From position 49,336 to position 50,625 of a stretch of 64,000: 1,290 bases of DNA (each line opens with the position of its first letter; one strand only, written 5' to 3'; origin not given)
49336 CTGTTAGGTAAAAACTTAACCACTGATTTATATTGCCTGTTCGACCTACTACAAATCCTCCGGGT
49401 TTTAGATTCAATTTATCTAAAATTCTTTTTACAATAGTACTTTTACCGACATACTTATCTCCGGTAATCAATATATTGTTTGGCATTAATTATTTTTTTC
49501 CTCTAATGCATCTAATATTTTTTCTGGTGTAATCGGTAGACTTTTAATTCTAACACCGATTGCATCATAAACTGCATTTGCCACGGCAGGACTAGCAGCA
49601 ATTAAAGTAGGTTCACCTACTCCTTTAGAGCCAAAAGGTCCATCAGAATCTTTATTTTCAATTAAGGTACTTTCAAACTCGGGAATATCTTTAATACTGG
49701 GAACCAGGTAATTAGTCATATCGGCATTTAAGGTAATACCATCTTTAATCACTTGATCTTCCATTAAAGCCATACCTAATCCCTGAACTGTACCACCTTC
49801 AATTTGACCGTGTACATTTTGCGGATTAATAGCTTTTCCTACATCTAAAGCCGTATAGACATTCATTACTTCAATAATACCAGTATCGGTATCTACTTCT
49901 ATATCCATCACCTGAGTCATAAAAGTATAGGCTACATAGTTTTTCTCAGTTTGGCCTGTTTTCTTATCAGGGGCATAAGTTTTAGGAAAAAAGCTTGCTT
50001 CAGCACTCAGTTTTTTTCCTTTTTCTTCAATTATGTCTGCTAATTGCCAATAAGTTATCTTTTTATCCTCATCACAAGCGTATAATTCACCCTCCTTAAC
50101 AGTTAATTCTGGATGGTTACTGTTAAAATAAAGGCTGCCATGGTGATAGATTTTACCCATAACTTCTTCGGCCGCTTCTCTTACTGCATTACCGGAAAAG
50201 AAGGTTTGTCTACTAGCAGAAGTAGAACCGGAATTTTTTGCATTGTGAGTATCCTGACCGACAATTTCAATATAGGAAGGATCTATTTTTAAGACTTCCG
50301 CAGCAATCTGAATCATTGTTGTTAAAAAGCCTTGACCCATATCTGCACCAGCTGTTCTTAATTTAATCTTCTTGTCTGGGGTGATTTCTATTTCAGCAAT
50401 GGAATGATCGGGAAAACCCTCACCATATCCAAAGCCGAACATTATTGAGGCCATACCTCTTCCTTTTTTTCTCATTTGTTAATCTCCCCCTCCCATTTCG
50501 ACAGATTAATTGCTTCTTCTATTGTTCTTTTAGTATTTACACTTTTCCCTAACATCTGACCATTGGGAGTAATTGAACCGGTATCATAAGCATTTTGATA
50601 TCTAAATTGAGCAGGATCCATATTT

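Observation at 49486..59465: Two paralogous molybdenum hydroxylases in one gene string: a 3-subunit XdhABC type and a 4-subunit type with a cleanly split Mo subunit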

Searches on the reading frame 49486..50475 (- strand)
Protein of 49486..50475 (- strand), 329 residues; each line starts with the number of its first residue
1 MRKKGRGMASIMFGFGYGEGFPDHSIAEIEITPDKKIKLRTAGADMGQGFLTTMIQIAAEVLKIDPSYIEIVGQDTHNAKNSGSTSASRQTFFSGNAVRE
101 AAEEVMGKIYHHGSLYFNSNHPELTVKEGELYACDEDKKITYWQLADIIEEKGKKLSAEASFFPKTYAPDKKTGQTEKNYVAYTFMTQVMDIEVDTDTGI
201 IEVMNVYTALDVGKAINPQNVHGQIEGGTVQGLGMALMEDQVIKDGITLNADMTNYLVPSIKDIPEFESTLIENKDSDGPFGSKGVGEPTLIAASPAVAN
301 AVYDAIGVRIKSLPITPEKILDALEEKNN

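Call 5: search_protein_families(library=ncbifam, proteins=[window:49486-50475:-], max_evalue=0.00001)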
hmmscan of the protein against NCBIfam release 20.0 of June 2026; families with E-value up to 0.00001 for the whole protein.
window:49486-50475:- (329 aa): 13 families
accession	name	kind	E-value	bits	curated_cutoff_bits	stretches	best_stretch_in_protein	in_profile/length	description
TIGR03196.1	pucD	equivalog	4.5e-62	210.5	783.65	1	3-320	435-754/763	xanthine dehydrogenase subunit D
TIGR03194.1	4hydrxCoA_A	equivalog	7.5e-61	206.5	994.55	1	23-324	443-746/746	4-hydroxybenzoyl-CoA reductase subunit alpha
NF043082.1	XdhA_XDHase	equivalog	4.4e-57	193.8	780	1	3-327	438-755/758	xanthine dehydrogenase subunit XdhA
NF041018.1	glyceraldDH_alpha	equivalog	1.6e-51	175.6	790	1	18-321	452-741/741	glyceraldehyde dehydrogenase subunit alpha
NF007426.0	PRK09970.1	equivalog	6.2e-50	170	916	1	23-326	461-757/761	xanthine dehydrogenase molybdenum-binding subunit XdhA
NF045668.1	pterin_aldehy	equivalog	1.3e-49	169.1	1100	1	3-325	611-905/905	molybdopterin-dependent aldehyde oxidoreductase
TIGR03311.1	Se_dep_XDH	equivalog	7.7e-46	156.6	830.45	2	177-315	709-841/848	selenium-dependent xanthine dehydrogenase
TIGR03313.1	Se_sel_red_Mo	hypoth_equivalog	6.6e-42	143.2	1101.9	1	4-325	642-950/951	molybdopterin-dependent oxidoreductase Mo/Fe-S-binding subunit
NF040766.1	CODH_aero_grp5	exception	9.1e-37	126.6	950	1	3-321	451-782/785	aerobic carbon-monoxide dehydrogenase large subunit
NF041671.1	peri_hyde_PaoC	equivalog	5.5e-36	124.2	1180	1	16-326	441-733/735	aldehyde oxidoreductase molybdenum-binding subunit PaoC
TIGR02965.1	xanthine_xdhB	equivalog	3e-34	118.3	849.5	1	3-325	426-755/758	xanthine dehydrogenase molybdopterin binding subunit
TIGR02416.1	CO_dehy_Mo_lg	equivalog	3.1e-31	108.3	991.15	1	27-319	478-766/770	aerobic carbon-monoxide dehydrogenase large subunit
TIGR02969.1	mam_aldehyde_ox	subfamily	8.7e-20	69.8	1912.3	1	4-327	995-1310/1330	aldehyde oxidase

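Call 6: search_protein_families(library=pfam, proteins=[window:49486-50475:-], max_evalue=0.00001)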
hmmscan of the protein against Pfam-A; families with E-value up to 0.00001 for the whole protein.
window:49486-50475:- (329 aa): 1 family
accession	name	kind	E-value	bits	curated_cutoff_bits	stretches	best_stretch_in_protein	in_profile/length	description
PF20256.3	MoCoBD_2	-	4.2e-69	233.6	27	1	2-265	23-283/283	Molybdopterin cofactor-binding domain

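Call 12: search_solved_structures(query=window:49486-50475:-, max_evalue=1e-20)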
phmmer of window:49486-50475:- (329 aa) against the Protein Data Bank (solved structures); distinct sequences matched with E-value up to 1e-20: 28.
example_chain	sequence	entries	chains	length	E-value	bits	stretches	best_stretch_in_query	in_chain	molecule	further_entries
3hrd_B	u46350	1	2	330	2.4e-60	207.6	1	1-325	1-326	Nicotinate dehydrogenase medium molybdopterin subunit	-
1rm6_A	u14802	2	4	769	1.1e-45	159.5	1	4-327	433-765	4-hydroxybenzoyl-CoA reductase alpha subunit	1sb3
7dqx_A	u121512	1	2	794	1.2e-39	139.5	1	5-323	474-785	6-hydroxypseudooxynicotine dehydrogenase complex subunit gamma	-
1dgj_A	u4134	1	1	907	1e-33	120.1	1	180-324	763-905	ALDEHYDE OXIDOREDUCTASE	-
8uem_A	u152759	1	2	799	1.1e-31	113.5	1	27-325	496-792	Carbon monoxide dehydrogenase (Large chain), CoxL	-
1sij_A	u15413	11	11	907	1.2e-30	110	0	173-325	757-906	Aldehyde oxidoreductase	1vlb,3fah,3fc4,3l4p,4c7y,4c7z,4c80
4zoh_A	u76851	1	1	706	8e-29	104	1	21-320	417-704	Putative oxidoreductase molybdopterin-binding subunit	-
1t3q_B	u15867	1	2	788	1.6e-28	103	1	21-327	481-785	quinoline 2-oxidoreductase large subunit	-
5y6q_C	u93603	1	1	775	2.4e-27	99.2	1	14-321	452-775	Aldehyde oxidase large subunit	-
5g5h_C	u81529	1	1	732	3.6e-26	95.3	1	173-325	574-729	Aldehyde oxidoreductase molybdenum-binding subunit PaoC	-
5g5g_C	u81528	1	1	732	3.6e-26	95.3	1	173-325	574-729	PUTATIVE XANTHINE DEHYDROGENASE YAGS FAD-BINDING SUBUNIT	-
1jro_B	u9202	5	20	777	1.7e-24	89.8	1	4-324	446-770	xanthine dehydrogenase, chain B | XANTHINE DEHYDROGENASE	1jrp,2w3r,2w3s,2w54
2w55_B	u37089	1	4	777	1.7e-24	89.8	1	4-324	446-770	XANTHINE DEHYDROGENASE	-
3sr6_C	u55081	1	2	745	1.9e-22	83.1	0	182-307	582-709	Xanthine dehydrogenase/oxidase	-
3etr_C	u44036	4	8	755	2e-22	83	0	182-307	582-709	Xanthine dehydrogenase/oxidase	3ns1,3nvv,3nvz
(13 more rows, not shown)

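Call 44: search_solved_structures(query=window:49486-50475:-, max_evalue=1e-50, show_alignments=1)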
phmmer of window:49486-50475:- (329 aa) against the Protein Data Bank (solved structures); distinct sequences matched with E-value up to 1e-50: 1.
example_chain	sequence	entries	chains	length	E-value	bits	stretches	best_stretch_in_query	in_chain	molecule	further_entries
3hrd_B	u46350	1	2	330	2.4e-60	207.6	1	1-325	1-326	Nicotinate dehydrogenase medium molybdopterin subunit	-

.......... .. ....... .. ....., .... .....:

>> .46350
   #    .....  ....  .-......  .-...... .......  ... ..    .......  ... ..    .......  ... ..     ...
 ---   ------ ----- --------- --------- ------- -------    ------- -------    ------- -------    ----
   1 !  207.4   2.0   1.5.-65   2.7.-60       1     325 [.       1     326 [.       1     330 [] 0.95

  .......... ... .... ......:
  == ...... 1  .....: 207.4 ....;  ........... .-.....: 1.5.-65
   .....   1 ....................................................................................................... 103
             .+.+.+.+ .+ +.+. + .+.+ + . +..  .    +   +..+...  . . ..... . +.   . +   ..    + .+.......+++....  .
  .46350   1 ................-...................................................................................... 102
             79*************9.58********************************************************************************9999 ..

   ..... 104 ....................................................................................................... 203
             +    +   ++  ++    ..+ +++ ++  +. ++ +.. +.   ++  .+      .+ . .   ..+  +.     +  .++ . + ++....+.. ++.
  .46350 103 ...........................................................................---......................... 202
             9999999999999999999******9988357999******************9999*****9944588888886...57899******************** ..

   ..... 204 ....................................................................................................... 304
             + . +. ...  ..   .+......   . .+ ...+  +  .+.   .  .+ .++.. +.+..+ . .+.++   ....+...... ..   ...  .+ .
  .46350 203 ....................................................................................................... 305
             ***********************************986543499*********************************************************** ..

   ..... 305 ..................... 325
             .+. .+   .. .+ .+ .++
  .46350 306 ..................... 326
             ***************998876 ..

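Call 69: search_protein_representatives(protein=window:49486-50475:-)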
Query: 329 residues. Proteins with E-value up to 0.001 (for the whole library): 24003; up to 1e-10: 10603; up to 1e-30: 1700. The best 150 are listed.
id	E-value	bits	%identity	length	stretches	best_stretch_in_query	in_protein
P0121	1.5e-147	507.2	67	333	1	1-328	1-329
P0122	8.0e-104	363.6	52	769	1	4-326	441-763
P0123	3.0e-97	342.0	59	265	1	1-260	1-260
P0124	1.2e-73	264.5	43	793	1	3-327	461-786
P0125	3.5e-72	259.7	43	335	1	1-329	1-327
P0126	6.1e-68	245.7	39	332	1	1-325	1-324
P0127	3.4e-65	236.7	40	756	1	2-329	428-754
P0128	6.5e-64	232.5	40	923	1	4-324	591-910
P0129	1.8e-63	231.0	40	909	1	5-324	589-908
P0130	2.7e-63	230.4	41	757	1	2-326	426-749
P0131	3.2e-63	230.2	39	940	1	2-328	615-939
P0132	5.2e-63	229.5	38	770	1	2-325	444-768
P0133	7.7e-63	229.0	39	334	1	1-326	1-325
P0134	3.6e-62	226.8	41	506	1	3-324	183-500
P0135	1.3e-61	224.9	38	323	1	1-325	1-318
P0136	1.5e-61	224.8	38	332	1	1-328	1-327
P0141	3.8e-59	216.8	40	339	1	1-328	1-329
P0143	1.1e-58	215.3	35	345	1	1-324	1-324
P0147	4.3e-58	213.4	37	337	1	1-327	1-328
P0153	5.8e-57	209.7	36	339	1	1-326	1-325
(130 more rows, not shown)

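Call 70: list_cluster_members(proteins=[P0125, P0126, P0133, P0135, P0136, P0141, P0143, P0147, P0153, P0122])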
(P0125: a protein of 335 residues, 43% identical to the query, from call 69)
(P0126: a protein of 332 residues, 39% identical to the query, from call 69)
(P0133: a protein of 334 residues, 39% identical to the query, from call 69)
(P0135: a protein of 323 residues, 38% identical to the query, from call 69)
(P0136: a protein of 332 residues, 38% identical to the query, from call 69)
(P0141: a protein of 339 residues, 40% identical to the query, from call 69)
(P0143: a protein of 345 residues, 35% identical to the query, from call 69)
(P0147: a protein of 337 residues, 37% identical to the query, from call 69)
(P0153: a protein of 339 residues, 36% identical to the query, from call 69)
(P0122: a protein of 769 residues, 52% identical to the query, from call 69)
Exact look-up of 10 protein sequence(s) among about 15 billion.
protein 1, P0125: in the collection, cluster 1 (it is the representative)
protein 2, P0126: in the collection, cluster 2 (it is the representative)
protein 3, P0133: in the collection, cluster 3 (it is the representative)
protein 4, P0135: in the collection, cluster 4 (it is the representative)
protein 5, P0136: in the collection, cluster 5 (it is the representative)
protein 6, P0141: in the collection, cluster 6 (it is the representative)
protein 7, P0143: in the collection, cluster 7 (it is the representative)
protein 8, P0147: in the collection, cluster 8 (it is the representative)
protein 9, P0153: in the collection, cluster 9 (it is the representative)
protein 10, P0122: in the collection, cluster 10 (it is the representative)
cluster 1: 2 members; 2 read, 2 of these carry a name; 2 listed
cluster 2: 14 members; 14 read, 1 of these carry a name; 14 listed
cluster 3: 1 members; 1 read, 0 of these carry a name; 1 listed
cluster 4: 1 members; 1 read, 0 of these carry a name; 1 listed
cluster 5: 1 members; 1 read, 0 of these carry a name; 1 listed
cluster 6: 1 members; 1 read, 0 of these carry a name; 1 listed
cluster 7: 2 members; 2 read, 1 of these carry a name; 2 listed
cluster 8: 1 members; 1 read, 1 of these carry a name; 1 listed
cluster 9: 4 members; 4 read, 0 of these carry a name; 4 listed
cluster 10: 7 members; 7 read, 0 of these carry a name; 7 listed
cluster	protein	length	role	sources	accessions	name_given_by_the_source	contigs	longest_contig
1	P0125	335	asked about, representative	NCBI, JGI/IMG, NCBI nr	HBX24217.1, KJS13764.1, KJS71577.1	MAG TPA: nicotinate dehydrogenase medium molybdopterin subunit [Desulfotomaculum sp.] | MAG: nicotinate dehydrogenase medium molybdopterin subunit [Peptococcaceae bacterium ...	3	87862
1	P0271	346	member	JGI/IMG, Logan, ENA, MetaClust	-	\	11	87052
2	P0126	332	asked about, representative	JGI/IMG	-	-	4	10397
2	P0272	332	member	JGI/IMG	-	CO/xanthine dehydrogenase Mo-binding subunit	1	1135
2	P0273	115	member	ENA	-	-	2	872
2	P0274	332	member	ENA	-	-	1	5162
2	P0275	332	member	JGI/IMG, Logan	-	-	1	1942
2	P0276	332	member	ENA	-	-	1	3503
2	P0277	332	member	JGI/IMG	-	-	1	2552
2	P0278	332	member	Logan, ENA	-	-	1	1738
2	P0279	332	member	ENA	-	-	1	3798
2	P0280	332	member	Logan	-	-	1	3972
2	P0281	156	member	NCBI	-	-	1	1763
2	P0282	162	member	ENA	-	-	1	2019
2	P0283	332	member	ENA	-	-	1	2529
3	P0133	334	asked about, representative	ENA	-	-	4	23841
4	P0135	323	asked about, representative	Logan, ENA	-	-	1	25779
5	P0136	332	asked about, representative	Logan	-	-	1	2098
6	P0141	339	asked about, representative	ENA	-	-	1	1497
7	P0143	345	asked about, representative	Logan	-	-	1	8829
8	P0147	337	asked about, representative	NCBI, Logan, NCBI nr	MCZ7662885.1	MAG: molybdopterin-dependent oxidoreductase [Thermoleophilia bacterium] | molybdopterin-dependent oxidoreductase [Thermoleophilia bacterium]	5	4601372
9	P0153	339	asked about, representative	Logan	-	-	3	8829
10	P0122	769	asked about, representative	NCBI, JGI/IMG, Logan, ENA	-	-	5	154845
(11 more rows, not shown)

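Call 71: find_encoding_contigs(protein=P0122, flank=10000, max_places=2)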
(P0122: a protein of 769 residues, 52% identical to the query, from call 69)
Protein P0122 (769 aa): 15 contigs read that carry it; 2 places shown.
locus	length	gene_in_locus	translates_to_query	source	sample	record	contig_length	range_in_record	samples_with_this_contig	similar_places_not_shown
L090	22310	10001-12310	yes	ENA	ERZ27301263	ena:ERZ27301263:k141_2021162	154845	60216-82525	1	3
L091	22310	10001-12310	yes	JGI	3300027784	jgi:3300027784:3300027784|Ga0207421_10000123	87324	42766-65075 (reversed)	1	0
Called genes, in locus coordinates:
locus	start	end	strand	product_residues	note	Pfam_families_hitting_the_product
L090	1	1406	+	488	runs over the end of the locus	PF00291:PALP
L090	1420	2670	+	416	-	PF00291:PALP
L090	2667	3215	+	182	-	PF01381:HTH_3, PF07883:Cupin_2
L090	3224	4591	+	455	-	PF01979:Amidohydro_1, PF07969:Amidohydro_3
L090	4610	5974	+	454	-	PF01979:Amidohydro_1, PF07969:Amidohydro_3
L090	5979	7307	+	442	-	PF22039:HUTI_composite_bact, PF01979:Amidohydro_1, PF07969:Amidohydro_3 (faint)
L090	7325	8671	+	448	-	PF00860:Xan_ur_permease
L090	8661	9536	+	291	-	PF00941:FAD_binding_5, PF03450:CO_deh_flav_C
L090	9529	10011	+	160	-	PF00111:Fer2, PF01799:Fer2_2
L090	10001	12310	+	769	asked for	PF01315:Ald_Xan_dh_C, PF02738:MoCoBD_1, PF20256:MoCoBD_2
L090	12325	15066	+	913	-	PF00111:Fer2 (weak), PF13085:Fer2_3 (weak), PF01799:Fer2_2, PF01315:Ald_Xan_dh_C, PF02738:MoCoBD_1, PF20256:MoCoBD_2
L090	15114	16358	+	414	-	PF14691:Fer4_20, PF01946:Thi4 (faint), PF07992:Pyr_redox_2, PF00890:FAD_binding_2 (weak), PF01266:DAO (weak), PF13450:NAD_binding_8, PF13738:Pyr_redox_3 (weak), PF00070:Pyr_redox (weak), +4 more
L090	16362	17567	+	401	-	PF01180:DHO_dh, PF01207:Dus (weak), PF00037:Fer4 (faint), PF12797:Fer4_2 (faint), PF13237:Fer4_10 (faint), PF12837:Fer4_6 (weak), PF14697:Fer4_21, PF12838:Fer4_7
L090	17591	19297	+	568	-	PF01979:Amidohydro_1, PF07969:Amidohydro_3 (weak), PF13382:Adenine_deam_C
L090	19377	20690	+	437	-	PF00860:Xan_ur_permease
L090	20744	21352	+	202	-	PF12804:NTP_transf_3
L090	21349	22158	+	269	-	-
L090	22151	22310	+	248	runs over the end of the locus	PF19842:YqeC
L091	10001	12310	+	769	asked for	PF01315:Ald_Xan_dh_C, PF02738:MoCoBD_1, PF20256:MoCoBD_2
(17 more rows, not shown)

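Call 72: find_encoding_contigs(protein=P0125, flank=10000, max_places=1)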
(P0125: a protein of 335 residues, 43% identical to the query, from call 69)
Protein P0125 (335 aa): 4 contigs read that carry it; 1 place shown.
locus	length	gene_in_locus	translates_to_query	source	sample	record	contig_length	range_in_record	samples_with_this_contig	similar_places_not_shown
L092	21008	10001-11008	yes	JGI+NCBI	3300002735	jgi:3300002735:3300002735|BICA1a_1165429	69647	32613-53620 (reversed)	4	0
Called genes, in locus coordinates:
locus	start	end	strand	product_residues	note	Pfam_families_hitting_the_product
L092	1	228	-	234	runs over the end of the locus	PF00072:Response_reg, PF00486:Trans_reg_C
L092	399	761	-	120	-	-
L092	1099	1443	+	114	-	-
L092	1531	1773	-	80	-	-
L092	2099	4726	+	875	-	PF01326:PPDK_N, PF27448:Rph_4th, PF00391:PEP-utilizers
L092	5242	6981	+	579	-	PF00989:PAS, PF08448:PAS_4 (weak), PF13426:PAS_9, PF00158:Sigma54_activat, PF14532:Sigma54_activ_2, PF01078:Mg_chelatase (weak), PF25601:AAA_lid_14, PF02954:HTH_8 (weak), +3 more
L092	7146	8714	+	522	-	PF00171:Aldedh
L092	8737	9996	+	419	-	PF01315:Ald_Xan_dh_C, PF02738:MoCoBD_1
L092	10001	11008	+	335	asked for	PF20256:MoCoBD_2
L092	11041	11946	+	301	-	PF00941:FAD_binding_5, PF03450:CO_deh_flav_C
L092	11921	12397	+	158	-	PF13085:Fer2_3 (weak), PF00111:Fer2, PF01799:Fer2_2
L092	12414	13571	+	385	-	PF01979:Amidohydro_1, PF07969:Amidohydro_3 (weak)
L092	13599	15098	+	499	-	PF00037:Fer4, PF12797:Fer4_2 (faint), PF12837:Fer4_6 (faint), PF12838:Fer4_7 (weak), PF13187:Fer4_9 (weak), PF13237:Fer4_10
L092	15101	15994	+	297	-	PF27030:AbpE_bact, PF02424:ApbE (faint)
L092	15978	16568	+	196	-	PF06684:AA_synth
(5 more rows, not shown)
